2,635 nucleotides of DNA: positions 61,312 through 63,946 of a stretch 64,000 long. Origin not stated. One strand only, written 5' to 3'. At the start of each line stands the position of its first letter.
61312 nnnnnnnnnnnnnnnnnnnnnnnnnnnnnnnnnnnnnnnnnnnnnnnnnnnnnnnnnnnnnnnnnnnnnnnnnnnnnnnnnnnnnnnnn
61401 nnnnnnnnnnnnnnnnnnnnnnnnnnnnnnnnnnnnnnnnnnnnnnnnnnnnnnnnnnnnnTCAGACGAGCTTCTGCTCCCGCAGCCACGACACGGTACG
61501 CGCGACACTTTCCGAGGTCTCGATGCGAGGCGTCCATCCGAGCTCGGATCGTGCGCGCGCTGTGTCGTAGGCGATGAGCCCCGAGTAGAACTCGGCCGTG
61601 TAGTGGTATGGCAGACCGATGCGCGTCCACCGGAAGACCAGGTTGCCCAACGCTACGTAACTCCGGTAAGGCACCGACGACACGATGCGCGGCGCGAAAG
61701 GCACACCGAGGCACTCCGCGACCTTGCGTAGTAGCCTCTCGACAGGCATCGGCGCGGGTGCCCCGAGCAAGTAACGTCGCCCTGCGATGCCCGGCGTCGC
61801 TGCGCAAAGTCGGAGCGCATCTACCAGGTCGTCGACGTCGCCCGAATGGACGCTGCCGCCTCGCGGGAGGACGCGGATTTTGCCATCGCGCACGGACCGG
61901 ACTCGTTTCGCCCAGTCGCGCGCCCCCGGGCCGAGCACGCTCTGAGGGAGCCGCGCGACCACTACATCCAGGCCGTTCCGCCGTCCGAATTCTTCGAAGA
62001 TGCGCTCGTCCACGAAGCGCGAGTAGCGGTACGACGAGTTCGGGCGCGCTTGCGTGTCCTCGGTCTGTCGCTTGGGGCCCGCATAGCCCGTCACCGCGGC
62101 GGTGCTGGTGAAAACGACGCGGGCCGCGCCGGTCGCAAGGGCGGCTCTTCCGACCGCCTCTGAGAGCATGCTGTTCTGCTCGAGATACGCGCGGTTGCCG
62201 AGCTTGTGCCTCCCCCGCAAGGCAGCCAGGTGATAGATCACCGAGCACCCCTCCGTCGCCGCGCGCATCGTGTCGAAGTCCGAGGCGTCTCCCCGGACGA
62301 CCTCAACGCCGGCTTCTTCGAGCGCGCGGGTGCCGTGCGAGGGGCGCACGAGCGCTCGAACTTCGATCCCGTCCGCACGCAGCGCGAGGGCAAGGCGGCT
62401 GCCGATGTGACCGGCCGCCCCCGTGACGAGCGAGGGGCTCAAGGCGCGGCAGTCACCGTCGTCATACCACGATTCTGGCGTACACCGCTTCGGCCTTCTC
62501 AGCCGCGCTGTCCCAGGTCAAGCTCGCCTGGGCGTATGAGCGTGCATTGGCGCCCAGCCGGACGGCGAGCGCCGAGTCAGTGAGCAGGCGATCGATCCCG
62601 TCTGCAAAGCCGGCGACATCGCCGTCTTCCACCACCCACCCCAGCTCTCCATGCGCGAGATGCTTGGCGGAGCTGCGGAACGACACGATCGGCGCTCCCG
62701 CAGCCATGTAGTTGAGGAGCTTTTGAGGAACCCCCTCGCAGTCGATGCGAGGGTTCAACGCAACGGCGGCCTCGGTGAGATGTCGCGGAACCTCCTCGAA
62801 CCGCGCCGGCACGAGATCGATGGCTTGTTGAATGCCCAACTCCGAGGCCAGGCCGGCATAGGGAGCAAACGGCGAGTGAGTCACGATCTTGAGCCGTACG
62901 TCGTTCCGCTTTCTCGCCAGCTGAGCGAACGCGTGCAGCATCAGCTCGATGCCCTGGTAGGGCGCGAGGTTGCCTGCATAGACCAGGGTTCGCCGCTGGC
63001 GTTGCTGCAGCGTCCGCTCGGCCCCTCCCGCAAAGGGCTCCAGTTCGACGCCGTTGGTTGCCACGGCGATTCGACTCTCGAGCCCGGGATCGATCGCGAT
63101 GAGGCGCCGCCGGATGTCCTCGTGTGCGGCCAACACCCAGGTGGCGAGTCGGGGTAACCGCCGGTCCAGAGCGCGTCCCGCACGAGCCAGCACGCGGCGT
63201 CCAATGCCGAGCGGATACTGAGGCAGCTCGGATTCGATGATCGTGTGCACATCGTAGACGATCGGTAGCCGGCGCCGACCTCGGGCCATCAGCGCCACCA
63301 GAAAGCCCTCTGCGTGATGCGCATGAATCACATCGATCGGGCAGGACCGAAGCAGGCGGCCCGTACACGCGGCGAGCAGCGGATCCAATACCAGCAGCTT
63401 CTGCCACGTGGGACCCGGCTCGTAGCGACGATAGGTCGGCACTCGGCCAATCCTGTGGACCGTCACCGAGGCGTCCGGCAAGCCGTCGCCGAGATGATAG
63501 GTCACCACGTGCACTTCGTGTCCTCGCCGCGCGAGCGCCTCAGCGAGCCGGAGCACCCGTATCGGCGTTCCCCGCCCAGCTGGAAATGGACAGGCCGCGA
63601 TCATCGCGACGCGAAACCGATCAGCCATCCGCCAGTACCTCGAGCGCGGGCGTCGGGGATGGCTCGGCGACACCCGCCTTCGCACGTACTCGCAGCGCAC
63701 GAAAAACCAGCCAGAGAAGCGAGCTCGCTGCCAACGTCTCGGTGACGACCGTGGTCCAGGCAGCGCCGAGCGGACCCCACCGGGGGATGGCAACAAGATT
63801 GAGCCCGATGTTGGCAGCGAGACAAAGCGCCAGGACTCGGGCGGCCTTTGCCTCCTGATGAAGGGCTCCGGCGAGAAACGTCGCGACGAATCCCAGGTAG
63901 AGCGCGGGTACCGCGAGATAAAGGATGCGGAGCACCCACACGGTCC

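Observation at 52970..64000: Glycan-assembly operon ending in three paralogous AlkP-superfamily genes interleaved with a GMC oxidoreductase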

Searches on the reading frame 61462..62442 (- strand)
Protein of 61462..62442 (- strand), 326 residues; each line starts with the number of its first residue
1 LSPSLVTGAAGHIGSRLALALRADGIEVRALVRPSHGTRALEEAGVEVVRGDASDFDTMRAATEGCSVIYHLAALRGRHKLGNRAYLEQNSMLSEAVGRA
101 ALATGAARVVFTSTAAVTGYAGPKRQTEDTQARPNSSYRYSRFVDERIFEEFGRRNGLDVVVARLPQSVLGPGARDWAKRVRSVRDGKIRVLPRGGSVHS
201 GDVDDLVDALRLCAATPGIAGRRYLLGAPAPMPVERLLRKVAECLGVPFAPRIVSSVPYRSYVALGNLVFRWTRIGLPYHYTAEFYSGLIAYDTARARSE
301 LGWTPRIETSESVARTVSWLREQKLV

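Call 5: search_protein_families(library=pfam, proteins=[window:61462-62442:-], max_evalue=0.01)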
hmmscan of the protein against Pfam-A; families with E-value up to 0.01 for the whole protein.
window:61462-62442:- (326 aa): 8 families
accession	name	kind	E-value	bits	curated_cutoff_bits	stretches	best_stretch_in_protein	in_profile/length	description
PF01370.27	Epimerase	-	3.8e-28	99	20.9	1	5-225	2-238/240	NAD dependent epimerase/dehydratase family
PF16363.11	GDP_Man_Dehyd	-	3.3e-17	63.4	27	1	5-165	1-180/332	GDP-mannose 4,6 dehydratase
PF13460.12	NAD_binding_10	-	1.2e-15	58.3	27.2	1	8-167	1-145/184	NAD(P)H-binding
PF05368.20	NmrA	-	2.2e-11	44.4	27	1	5-114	6-107/298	NmrA-like family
PF01073.25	3Beta_HSD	-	1.6e-09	37.6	22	1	5-179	1-191/280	3-beta hydroxysteroid dehydrogenase/isomerase family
PF07993.18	NAD_binding_4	-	2.6e-06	27.2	20.1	1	58-171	81-209/258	Male sterility protein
PF04321.23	RmlD_sub_bind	-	7.7e-06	25.6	27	1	5-166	4-149/287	RmlD substrate binding domain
PF02254.24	TrkA_N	-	0.0015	19.2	23.8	1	10-62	6-58/116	TrkA-N domain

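Call 7: search_protein_families(library=ncbifam, proteins=[window:61462-62442:-], max_evalue=0.01)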
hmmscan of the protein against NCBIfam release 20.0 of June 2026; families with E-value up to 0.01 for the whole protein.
window:61462-62442:- (326 aa): 20 families
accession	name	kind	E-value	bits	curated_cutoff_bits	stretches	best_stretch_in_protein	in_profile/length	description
TIGR03466.1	HpnA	hypoth_equivalog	1.4e-37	129.3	367.65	1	3-324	2-325/327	hopanoid-associated sugar epimerase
NF042422.1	oxyalk_red_OleD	equivalog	5.2e-26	91.8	580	1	5-319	4-327/329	2-alkyl-3-oxoalkanoate reductase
NF052578.1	StrlDmthSdmBMthl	equivalog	1.1e-24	87.8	600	1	4-326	3-328/328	sterol demethylase protein SdmB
NF042423.1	oxyalk_red_Shew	equivalog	1.7e-21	76.7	580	1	4-313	11-328/331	2-alkyl-3-oxoalkanoate reductase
TIGR04180.1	EDH_00030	hypoth_equivalog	1.5e-17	63.6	475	1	5-172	2-178/297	NAD-dependent 4,6-dehydratase LegB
NF043036.1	ErythonDh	equivalog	1.2e-16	60.9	325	1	5-176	4-187/321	D-erythronate dehydrogenase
TIGR01179.1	galE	equivalog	1.3e-12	47.2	262.3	1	5-164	3-172/332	UDP-glucose 4-epimerase GalE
TIGR02197.1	heptose_epim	equivalog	5e-11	42.3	274.6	1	5-149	2-150/316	ADP-glyceromanno-heptose 6-epimerase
NF041293.1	G6PDh_Azf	equivalog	4.9e-09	36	400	1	3-128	4-130/252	NAD-dependent glucose-6-phosphate dehydrogenase Azf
TIGR01181.1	dTDP_gluc_dehyt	equivalog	9.6e-09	34.7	365.1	1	5-323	3-314/321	dTDP-glucose 4,6-dehydratase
NF058621.1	DiazavRedAvaA7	equivalog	2.6e-08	33.9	400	1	5-255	4-257/304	3-diazoavenalumate denitrifying reductase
TIGR01746.1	Thioester-redct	subfamily_domain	3.8e-08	33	213.35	1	5-167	3-194/371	thioester reductase domain-containing protein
TIGR02622.1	CDP_4_6_dhtase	equivalog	1.3e-06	27.8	278.45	1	288-322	298-332/352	CDP-glucose 4,6-dehydratase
NF005539.0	PRK07201.1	equivalog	2.5e-05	23.2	549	0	191-260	212-281/657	SDR family oxidoreductase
TIGR01777.1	yfcH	hypoth_equivalog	3.6e-05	23.5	207.35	1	5-247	2-243/292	TIGR01777 family oxidoreductase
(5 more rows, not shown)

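Call 48: search_solved_structures(query=window:61462-62442:-, max_evalue=0.00001)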
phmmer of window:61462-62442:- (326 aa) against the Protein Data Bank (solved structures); distinct sequences matched with E-value up to 0.00001: 25.
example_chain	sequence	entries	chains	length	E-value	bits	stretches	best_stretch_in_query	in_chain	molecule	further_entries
3wj7_A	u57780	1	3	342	1.1e-18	70.8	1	4-323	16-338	Putative oxidoreductase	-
6wjb_A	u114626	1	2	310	8.8e-18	67.8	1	5-172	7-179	NAD-dependent epimerase/dehydratase family protein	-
6wj9_A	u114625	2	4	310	4.4e-17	65.5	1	5-172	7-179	NAD-dependent epimerase/dehydratase family protein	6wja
6kv9_A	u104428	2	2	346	2.6e-14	56.4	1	5-247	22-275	MoeE5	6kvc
4id9_A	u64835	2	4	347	3.2e-11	46.2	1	5-165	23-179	SHORT-CHAIN DEHYDROGENASE/REDUCTASE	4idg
1r6d_A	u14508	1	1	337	4.2e-10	42.6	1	5-172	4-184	TDP-glucose-4,6-dehydratase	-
1r66_A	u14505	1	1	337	4.6e-10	42.4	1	5-172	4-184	TDP-glucose-4,6-dehydratase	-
7ys8_A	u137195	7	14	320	1.1e-09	41.1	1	4-252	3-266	UDP-glucose 4-epimerase | UDP-glucose 4-epimerase along with EC 5.1.3.2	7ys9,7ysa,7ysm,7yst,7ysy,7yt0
2x4g_A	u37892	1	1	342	2.8e-09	39.8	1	6-322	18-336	NUCLEOSIDE-DIPHOSPHATE-SUGAR EPIMERASE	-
8rdg_A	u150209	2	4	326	4.7e-09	39.1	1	5-166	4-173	SDR family NAD(P)-dependent oxidoreductase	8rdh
8wxk_A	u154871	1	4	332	5.1e-09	39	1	4-161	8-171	UDP-glucose 4-epimerase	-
8rdi_A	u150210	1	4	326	1.5e-08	37.5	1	5-165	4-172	SDR family NAD(P)-dependent oxidoreductase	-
3ehe_A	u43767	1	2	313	4.2e-08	36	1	2-165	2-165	UDP-glucose 4-epimerase (GalE-1)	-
5tqm_A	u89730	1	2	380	7.9e-08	35.1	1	5-240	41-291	Cinnamoyl-CoA Reductase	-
5f5l_A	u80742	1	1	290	1.3e-07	34.4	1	5-122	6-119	Monooxygenase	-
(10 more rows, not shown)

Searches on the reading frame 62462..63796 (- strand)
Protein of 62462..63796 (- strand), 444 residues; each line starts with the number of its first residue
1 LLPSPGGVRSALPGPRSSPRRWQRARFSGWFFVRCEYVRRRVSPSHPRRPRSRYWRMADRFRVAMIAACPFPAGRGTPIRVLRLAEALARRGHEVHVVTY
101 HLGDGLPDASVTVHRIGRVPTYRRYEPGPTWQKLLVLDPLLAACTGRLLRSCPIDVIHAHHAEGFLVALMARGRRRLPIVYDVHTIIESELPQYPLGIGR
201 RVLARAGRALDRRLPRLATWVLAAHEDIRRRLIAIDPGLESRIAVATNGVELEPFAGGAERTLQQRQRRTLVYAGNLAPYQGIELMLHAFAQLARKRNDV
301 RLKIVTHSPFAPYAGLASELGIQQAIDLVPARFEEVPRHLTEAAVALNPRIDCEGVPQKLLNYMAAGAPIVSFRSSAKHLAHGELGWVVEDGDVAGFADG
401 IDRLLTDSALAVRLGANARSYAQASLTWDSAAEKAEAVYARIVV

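Call 5: search_protein_families(library=pfam, proteins=[window:62462-63796:-], max_evalue=0.01)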
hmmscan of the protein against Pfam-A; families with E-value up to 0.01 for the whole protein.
window:62462-63796:- (444 aa): 6 families
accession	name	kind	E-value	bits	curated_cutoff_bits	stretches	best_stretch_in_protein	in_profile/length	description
PF13692.12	Glyco_trans_1_4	-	6.4e-23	82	27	1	269-407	2-142/142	Glycosyl transferases group 1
PF13439.12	Glyco_transf_4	-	1e-22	81.4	28.5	1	76-253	3-169/170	Glycosyltransferase Family 4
PF00534.26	Glycos_transf_1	-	3.1e-19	69.6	26.4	1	266-420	13-171/172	Glycosyl transferases group 1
PF13579.12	Glyco_trans_4_4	-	7.2e-19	69.1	29.7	1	76-249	2-158/158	Glycosyl transferase 4-like domain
PF13477.12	Glyco_trans_4_2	-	1.1e-06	29.3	23.4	1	81-187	13-112/139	Glycosyl transferase 4-like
PF13524.12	Glyco_trans_1_2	-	0.00011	22.6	25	1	333-435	37-142/144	Glycosyl transferase-like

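Call 7: search_protein_families(library=ncbifam, proteins=[window:62462-63631:-], max_evalue=0.01)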
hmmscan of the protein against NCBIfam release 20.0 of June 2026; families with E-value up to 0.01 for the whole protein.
window:62462-63631:- (389 aa): 16 families
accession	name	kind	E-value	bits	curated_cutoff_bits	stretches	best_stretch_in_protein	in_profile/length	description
TIGR03449.1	mycothiol_MshA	equivalog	3.4e-21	75.6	462.5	1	21-387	22-403/406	D-inositol-3-phosphate glycosyltransferase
TIGR04063.1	stp3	hypoth_equivalog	1.4e-19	70.2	442.05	1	91-388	85-396/397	TIGR04063 family PEP-CTERM/XrtA system glycosyltransferase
NF038229.1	Glyco4_Geo_Pelo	equivalog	9.8e-15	54.4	400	1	159-388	106-337/338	GPMC system family 4 glycosyltransferase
TIGR03087.1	stp1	hypoth_equivalog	1.6e-14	53.9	316.65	1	167-383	177-393/397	TIGR03087 family PEP-CTERM/XrtA system glycosyltransferase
TIGR03088.1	stp2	hypoth_equivalog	1.8e-14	53.6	409.05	1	185-387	159-373/374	TIGR03088 family PEP-CTERM/XrtA system glycosyltransferase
TIGR03999.1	thiol_BshA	equivalog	8.1e-14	51.3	273.7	1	186-387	167-373/375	N-acetyl-alpha-D-glucosaminyl L-malate synthase BshA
NF041876.1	EPS_EpsE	equivalog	3.1e-13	49.7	400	1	180-378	180-387/389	exopolysaccharide biosynthesis GT4 family glycosyltransferase EpsE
NF007640.0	PRK10307.1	subfamily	1.1e-12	47.6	276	1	213-376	229-396/411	WcaI family glycosyltransferase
TIGR02149.1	glgA_Coryne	subfamily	8e-11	41.7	302.4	1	100-388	85-391/391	glycogen synthase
TIGR04047.1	MSMEG_0565_glyc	hypoth_equivalog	6.2e-08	32.1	259.85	1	185-385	158-372/373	MSMEG_0565 family glycosyltransferase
NF047880.1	glyco_SdgA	exception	4.8e-07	28.7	800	1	209-368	311-472/488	serine-aspartate repeat adhesin O-glycosyltransferase SdgA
TIGR04005.1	wcaL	equivalog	1.1e-06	27.8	537.6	1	185-347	196-365/406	colanic acid biosynthesis glycosyltransferase WcaL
NF038295.1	EPS_HpsP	equivalog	2.5e-06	26.7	550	1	309-387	308-387/388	hormogonium polysaccharide biosynthesis glycosyltransferase HpsP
NF053787.1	GlcN_PG_synth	equivalog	3.3e-06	26.2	480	1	163-387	144-359/361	N-acetylglucosaminyl phosphatidylglycerol synthase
NF041010.1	glycosy_Agl16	equivalog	2.5e-05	23.3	575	1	156-386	127-350/352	glycosylation protein Agl16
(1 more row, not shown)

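Call 47: search_solved_structures(query=window:62462-63631:-, max_evalue=0.00001)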
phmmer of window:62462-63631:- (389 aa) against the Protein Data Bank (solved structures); distinct sequences matched with E-value up to 0.00001: 9.
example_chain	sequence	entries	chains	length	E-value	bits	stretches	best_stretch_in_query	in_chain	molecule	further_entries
7qsg_A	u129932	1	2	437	7.2e-14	54.9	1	153-388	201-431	D-inositol 3-phosphate glycosyltransferase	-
3c48_A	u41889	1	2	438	7.5e-14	54.8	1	21-384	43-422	Predicted glycosyltransferases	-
3c4q_A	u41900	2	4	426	8.3e-14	54.7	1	21-384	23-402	Predicted glycosyltransferases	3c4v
2jjm_A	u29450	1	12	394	1.4e-09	40.8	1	213-384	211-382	GLYCOSYL TRANSFERASE, GROUP 1 FAMILY PROTEIN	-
3mbo_A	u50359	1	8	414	1.6e-09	40.6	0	213-384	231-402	Glycosyltransferase, group 1 family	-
6n1x_A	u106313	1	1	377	3.1e-07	33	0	213-363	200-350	Glycosyltransferase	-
6d9t_A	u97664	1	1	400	3.7e-07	32.8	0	213-363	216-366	Glycosyl transferase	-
2gej_A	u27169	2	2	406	2.8e-06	29.9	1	5-366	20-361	PHOSPHATIDYLINOSITOL MANNOSYLTRANSFERASE (PimA)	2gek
4n9w_A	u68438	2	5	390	3.4e-06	29.6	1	6-366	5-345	GDP-mannose-dependent alpha-(1-2)-phosphatidylinositol mannosyltransferase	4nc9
